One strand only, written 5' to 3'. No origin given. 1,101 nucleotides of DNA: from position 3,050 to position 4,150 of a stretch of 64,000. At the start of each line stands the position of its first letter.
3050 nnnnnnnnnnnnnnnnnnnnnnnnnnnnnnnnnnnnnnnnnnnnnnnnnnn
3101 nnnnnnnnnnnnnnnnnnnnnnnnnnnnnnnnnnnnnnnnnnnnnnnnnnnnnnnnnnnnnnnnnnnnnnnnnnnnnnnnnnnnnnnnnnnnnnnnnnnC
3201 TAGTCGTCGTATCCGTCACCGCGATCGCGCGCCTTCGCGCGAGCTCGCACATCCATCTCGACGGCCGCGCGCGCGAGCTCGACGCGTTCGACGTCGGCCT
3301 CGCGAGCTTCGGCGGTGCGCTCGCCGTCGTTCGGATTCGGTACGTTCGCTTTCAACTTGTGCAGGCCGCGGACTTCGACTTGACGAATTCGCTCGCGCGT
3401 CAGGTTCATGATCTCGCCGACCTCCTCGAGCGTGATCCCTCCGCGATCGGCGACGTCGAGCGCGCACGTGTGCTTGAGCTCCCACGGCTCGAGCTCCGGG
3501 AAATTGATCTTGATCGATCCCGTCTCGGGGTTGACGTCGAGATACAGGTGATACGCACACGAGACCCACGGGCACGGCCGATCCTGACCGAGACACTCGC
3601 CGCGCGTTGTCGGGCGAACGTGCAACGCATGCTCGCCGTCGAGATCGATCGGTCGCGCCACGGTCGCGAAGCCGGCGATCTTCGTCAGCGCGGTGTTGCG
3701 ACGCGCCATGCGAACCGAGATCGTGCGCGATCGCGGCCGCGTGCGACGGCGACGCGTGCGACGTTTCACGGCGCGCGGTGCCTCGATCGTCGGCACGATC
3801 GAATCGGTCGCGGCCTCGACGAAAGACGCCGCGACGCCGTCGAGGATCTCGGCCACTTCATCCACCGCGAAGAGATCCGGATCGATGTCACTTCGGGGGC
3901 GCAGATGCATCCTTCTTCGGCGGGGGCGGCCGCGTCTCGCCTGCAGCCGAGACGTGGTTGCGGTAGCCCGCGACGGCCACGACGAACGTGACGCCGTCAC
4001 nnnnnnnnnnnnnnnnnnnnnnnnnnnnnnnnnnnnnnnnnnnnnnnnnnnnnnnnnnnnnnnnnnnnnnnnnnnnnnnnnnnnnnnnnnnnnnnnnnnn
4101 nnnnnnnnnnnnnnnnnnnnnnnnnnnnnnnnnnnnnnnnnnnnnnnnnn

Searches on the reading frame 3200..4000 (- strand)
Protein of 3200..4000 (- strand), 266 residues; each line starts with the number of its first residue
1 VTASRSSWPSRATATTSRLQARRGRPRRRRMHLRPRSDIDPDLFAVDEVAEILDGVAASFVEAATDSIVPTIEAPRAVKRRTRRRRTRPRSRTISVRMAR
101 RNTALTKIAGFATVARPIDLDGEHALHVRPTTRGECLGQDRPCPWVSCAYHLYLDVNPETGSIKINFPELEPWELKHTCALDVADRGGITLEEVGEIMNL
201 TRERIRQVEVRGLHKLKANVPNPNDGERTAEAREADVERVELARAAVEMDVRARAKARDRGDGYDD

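Call 69: search_protein_families(library=pfam, proteins=[window:3200-4000:-], max_evalue=0.001)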
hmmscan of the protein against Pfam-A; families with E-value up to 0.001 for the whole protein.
window:3200-4000:- (266 aa): 1 family
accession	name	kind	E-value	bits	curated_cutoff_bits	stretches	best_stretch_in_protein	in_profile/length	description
PF04545.22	Sigma70_r4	-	7.8e-10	38.6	24.1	1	188-217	20-49/50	Sigma-70, region 4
